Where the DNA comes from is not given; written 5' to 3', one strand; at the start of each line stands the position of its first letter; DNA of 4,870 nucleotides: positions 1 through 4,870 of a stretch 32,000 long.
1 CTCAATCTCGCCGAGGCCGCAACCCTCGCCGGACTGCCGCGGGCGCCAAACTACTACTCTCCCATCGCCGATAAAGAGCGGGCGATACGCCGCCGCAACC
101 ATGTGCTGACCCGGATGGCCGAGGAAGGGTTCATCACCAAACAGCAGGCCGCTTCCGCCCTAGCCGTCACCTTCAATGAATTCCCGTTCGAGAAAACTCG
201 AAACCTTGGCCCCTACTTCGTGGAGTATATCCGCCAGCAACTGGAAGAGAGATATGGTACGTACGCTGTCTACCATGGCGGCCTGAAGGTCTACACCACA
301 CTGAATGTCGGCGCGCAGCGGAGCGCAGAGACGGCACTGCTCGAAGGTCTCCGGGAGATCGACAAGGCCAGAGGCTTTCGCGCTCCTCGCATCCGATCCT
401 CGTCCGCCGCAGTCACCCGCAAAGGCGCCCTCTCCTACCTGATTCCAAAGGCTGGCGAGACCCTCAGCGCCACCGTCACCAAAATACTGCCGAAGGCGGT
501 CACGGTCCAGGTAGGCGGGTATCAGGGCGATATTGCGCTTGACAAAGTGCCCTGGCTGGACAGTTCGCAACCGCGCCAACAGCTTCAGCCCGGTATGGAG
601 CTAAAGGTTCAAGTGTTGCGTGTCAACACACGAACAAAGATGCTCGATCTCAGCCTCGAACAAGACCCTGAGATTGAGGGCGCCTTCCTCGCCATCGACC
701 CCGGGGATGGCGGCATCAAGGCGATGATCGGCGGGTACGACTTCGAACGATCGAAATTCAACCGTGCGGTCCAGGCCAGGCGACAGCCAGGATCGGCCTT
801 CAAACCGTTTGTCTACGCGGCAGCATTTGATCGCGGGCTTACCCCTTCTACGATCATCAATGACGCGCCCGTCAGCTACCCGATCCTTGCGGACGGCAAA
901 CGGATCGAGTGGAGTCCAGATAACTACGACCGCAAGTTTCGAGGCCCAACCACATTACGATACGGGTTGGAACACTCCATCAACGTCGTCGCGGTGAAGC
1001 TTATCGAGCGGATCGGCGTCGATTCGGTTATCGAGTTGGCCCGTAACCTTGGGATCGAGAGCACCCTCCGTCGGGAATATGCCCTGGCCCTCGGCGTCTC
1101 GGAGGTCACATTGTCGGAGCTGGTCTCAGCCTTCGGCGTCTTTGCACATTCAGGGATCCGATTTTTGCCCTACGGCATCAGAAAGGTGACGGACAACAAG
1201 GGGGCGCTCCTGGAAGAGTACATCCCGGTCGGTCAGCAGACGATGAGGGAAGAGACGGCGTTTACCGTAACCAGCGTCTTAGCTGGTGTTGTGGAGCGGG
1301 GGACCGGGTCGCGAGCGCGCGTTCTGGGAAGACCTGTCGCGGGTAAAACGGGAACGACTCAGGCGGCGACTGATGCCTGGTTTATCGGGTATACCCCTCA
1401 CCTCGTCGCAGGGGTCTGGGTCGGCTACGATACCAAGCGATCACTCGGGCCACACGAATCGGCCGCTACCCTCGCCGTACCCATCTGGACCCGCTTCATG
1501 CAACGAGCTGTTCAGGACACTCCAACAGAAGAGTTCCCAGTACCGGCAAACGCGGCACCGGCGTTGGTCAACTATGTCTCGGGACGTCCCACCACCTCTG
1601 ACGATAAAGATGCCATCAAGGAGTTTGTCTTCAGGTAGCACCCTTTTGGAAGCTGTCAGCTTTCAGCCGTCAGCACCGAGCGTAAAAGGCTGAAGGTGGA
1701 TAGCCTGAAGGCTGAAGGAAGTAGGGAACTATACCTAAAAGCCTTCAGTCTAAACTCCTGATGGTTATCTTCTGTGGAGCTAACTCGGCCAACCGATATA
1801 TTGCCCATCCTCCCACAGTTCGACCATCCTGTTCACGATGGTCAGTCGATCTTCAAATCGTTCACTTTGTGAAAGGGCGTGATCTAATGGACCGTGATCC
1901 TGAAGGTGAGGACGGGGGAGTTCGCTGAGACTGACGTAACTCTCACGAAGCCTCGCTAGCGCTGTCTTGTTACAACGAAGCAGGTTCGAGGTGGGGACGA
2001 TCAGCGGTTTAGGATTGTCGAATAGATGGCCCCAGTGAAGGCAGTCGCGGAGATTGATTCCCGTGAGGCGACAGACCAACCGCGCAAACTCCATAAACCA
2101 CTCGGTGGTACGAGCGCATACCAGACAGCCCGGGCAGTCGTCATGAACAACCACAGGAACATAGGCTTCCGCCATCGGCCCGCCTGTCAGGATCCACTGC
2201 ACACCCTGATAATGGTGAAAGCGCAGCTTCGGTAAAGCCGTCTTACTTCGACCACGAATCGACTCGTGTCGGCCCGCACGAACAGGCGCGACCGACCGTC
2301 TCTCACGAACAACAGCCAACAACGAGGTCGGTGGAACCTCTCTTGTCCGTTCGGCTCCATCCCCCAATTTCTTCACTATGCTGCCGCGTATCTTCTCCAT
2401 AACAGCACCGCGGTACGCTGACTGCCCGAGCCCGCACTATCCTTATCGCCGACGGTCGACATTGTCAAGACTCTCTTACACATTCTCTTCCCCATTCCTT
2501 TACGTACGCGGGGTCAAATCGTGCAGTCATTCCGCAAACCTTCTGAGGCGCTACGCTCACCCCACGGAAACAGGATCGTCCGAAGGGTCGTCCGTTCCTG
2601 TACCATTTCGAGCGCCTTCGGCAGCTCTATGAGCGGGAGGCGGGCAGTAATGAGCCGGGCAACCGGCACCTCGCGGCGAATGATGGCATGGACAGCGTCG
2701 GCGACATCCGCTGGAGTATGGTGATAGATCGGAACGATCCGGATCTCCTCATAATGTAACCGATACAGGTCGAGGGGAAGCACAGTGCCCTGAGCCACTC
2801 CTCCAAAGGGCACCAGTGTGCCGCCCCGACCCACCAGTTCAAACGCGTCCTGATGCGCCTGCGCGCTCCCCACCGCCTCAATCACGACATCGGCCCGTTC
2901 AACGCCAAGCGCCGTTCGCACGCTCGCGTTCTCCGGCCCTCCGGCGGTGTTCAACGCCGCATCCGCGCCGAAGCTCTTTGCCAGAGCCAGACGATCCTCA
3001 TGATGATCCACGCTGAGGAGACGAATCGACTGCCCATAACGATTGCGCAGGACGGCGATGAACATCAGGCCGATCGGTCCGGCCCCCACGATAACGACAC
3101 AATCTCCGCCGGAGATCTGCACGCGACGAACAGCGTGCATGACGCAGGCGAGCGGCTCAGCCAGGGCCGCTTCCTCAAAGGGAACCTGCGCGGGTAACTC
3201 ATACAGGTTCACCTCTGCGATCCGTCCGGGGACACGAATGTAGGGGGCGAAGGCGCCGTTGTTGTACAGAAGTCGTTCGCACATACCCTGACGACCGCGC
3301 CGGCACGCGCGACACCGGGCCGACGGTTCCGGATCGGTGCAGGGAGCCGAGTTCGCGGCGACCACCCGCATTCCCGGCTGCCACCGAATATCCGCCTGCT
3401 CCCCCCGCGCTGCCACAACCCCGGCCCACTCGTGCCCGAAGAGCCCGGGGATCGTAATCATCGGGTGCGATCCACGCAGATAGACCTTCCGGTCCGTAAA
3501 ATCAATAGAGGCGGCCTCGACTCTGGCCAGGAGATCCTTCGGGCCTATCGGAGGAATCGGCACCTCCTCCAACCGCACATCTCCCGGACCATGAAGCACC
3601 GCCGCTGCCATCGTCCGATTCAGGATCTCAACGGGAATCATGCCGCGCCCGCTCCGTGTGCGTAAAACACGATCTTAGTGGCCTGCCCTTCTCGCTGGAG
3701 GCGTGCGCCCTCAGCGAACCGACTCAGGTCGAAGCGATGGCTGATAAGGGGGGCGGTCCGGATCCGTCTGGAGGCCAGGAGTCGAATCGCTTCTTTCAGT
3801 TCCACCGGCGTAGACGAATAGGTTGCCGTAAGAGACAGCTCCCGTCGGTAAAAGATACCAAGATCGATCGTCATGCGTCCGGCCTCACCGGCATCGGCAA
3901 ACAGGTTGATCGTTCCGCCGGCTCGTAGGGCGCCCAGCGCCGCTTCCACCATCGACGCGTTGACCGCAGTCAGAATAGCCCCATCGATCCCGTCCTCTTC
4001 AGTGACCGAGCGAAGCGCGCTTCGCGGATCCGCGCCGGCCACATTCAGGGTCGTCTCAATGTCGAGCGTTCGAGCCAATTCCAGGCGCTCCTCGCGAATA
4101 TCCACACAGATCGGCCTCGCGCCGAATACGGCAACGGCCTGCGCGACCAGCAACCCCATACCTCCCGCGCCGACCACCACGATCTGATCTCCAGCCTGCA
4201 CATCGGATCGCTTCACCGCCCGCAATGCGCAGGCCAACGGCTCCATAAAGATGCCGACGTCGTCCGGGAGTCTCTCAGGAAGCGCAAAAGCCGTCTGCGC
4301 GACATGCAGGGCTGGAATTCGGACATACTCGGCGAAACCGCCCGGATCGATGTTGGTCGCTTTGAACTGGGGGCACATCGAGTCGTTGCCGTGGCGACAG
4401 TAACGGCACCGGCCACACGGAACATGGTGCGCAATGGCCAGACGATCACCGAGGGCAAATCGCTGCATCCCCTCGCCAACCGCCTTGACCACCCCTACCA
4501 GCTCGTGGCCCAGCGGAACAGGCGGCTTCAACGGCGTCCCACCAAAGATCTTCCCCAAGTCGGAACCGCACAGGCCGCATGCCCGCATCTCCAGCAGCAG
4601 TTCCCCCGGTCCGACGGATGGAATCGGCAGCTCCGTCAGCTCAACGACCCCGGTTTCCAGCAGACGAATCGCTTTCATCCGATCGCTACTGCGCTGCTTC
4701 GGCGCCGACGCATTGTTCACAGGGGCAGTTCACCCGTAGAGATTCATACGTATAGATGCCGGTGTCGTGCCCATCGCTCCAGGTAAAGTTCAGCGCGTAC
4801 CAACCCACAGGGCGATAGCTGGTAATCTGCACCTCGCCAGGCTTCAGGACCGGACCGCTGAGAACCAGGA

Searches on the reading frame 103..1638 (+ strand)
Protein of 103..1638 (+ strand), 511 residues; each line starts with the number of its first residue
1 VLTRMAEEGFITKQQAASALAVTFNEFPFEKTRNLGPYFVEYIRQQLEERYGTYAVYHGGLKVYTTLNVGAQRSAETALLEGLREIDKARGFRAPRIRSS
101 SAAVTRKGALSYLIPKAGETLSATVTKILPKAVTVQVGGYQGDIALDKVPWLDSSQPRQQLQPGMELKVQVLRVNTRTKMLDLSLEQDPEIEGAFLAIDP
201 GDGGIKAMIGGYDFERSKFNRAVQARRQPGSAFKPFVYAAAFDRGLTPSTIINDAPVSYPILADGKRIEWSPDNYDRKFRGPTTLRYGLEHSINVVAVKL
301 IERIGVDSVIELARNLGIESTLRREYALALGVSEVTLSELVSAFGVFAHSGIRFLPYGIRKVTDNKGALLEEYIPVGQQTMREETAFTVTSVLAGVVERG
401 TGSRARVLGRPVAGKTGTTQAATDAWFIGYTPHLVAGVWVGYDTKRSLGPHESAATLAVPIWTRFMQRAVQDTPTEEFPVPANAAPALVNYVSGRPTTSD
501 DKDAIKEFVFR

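Call 87: search_protein_families(library=pfam, proteins=[window:103-1638:+], max_evalue=0.00001)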
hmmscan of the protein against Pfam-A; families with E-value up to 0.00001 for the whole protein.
window:103-1638:+ (511 aa): 2 families
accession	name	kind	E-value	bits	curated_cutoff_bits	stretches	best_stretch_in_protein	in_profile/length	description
PF00905.27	Transpeptidase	-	3.1e-32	112.4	22.1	1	193-435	1-268/299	Penicillin binding protein transpeptidase domain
PF00575.29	S1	-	8.7e-08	32.9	22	1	115-185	2-73/74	S1 RNA binding domain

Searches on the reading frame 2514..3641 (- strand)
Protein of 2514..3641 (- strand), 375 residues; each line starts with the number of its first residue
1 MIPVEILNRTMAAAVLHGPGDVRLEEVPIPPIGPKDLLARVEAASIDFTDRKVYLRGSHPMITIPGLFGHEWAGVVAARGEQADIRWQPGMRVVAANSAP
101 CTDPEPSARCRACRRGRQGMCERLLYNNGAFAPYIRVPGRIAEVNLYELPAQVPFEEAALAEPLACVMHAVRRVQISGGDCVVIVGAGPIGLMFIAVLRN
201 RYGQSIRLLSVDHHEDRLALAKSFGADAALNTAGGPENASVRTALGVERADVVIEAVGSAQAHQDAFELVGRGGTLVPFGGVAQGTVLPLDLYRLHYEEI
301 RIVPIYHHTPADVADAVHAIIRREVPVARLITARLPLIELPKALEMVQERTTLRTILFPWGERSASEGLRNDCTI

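Call 87: search_protein_families(library=pfam, proteins=[window:2514-3641:-], max_evalue=0.00001)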
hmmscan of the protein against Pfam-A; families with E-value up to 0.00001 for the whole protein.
window:2514-3641:- (375 aa): 3 families
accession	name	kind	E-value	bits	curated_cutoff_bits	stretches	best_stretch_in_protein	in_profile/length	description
PF00107.32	ADH_zinc_N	-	1.3e-17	64.4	31.8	1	189-318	1-125/129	Zinc-binding dehydrogenase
PF08240.17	ADH_N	-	2e-16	60.5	23.5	1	33-140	1-97/104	Alcohol dehydrogenase GroES-like domain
PF16912.11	Glu_dehyd_C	-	1.9e-08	34.5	34.9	1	162-345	8-199/211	Glucose dehydrogenase C-terminus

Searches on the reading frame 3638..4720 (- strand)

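Call 87: search_protein_families(library=pfam, proteins=[window:3638-4720:-], max_evalue=0.00001)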
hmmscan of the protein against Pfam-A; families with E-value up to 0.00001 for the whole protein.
window:3638-4720:- (360 aa): 2 families
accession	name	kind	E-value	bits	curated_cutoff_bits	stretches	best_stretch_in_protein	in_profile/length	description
PF08240.17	ADH_N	-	4.4e-26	91.6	23.5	1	37-142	1-101/104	Alcohol dehydrogenase GroES-like domain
PF00107.32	ADH_zinc_N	-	1.1e-17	64.6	31.8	1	187-316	1-128/129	Zinc-binding dehydrogenase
